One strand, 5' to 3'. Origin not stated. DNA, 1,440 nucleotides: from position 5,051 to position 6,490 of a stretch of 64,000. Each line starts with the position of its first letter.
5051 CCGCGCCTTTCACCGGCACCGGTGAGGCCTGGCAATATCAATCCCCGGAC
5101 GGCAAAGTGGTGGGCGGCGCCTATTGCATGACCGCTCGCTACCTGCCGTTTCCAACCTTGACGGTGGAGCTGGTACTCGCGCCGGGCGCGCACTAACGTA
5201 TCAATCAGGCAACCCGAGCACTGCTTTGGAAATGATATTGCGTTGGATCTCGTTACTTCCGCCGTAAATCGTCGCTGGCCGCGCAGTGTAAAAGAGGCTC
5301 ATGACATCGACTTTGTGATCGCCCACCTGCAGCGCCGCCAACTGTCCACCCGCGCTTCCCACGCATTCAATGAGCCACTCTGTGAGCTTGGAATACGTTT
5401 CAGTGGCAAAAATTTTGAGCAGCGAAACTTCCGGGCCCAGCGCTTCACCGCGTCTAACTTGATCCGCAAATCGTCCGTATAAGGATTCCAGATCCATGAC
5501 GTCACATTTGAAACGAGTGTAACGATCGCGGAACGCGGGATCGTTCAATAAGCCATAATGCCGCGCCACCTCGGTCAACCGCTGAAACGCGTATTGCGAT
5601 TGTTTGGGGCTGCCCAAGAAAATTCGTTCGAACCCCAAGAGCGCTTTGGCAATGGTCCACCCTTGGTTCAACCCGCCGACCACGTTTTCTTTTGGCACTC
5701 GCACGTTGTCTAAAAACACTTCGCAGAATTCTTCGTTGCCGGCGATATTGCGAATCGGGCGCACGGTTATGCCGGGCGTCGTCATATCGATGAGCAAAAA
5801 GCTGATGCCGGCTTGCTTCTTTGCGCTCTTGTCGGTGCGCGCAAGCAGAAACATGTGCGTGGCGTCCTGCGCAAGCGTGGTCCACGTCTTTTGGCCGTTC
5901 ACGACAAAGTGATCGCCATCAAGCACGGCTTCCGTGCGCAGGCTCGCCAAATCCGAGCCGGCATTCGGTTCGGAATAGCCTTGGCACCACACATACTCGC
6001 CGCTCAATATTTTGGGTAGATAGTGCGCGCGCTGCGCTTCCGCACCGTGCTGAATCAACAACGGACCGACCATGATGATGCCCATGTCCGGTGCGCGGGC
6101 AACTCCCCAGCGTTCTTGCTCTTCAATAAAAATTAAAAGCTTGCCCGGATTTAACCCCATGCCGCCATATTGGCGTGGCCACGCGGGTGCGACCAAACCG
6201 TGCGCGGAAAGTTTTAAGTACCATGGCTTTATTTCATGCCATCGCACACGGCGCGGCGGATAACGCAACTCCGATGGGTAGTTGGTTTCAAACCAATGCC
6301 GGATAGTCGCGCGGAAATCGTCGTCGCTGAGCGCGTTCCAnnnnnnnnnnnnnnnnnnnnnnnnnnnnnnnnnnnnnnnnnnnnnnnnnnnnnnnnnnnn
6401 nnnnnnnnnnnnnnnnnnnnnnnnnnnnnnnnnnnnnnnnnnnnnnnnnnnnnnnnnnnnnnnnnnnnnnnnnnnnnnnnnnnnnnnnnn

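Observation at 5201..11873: Hybrid meta-cleavage operon: HpaB-type oxygenase substituted for MhpA, followed by LLM and a fused double ACAD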

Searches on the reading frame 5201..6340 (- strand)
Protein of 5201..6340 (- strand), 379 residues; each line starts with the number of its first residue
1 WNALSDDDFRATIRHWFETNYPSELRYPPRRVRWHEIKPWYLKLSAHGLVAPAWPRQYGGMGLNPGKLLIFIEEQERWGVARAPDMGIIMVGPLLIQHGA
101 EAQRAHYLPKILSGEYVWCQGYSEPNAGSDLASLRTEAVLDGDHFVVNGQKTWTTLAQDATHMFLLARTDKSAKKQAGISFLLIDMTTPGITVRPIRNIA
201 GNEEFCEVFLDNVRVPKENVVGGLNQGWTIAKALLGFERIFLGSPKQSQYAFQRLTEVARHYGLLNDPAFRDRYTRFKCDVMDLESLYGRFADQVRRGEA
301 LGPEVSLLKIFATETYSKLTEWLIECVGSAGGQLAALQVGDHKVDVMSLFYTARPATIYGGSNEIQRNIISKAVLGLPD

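Call 36: search_solved_structures(query=window:5201-6340:-, max_evalue=1e-30, show_alignments=3)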
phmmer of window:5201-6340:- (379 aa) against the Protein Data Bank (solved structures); distinct sequences matched with E-value up to 1e-30: 5.
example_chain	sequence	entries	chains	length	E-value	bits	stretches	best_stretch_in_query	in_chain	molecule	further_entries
6wy9_A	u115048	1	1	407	1.1e-49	172.6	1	8-378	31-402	Acyl-CoA dehydrogenase domain protein Tcur3483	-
6wy8_B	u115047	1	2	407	1.5e-49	172.2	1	8-378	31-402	Acyl-CoA dehydrogenase domain protein Tcur3483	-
4x28_A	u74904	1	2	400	2.6e-47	164.8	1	43-378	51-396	Acyl-CoA dehydrogenase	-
2pg0_A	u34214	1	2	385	5.9e-32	114.3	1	9-372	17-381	Acyl-CoA dehydrogenase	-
5ol2_C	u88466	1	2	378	8.6e-31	110.5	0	43-374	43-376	Acyl-CoA dehydrogenase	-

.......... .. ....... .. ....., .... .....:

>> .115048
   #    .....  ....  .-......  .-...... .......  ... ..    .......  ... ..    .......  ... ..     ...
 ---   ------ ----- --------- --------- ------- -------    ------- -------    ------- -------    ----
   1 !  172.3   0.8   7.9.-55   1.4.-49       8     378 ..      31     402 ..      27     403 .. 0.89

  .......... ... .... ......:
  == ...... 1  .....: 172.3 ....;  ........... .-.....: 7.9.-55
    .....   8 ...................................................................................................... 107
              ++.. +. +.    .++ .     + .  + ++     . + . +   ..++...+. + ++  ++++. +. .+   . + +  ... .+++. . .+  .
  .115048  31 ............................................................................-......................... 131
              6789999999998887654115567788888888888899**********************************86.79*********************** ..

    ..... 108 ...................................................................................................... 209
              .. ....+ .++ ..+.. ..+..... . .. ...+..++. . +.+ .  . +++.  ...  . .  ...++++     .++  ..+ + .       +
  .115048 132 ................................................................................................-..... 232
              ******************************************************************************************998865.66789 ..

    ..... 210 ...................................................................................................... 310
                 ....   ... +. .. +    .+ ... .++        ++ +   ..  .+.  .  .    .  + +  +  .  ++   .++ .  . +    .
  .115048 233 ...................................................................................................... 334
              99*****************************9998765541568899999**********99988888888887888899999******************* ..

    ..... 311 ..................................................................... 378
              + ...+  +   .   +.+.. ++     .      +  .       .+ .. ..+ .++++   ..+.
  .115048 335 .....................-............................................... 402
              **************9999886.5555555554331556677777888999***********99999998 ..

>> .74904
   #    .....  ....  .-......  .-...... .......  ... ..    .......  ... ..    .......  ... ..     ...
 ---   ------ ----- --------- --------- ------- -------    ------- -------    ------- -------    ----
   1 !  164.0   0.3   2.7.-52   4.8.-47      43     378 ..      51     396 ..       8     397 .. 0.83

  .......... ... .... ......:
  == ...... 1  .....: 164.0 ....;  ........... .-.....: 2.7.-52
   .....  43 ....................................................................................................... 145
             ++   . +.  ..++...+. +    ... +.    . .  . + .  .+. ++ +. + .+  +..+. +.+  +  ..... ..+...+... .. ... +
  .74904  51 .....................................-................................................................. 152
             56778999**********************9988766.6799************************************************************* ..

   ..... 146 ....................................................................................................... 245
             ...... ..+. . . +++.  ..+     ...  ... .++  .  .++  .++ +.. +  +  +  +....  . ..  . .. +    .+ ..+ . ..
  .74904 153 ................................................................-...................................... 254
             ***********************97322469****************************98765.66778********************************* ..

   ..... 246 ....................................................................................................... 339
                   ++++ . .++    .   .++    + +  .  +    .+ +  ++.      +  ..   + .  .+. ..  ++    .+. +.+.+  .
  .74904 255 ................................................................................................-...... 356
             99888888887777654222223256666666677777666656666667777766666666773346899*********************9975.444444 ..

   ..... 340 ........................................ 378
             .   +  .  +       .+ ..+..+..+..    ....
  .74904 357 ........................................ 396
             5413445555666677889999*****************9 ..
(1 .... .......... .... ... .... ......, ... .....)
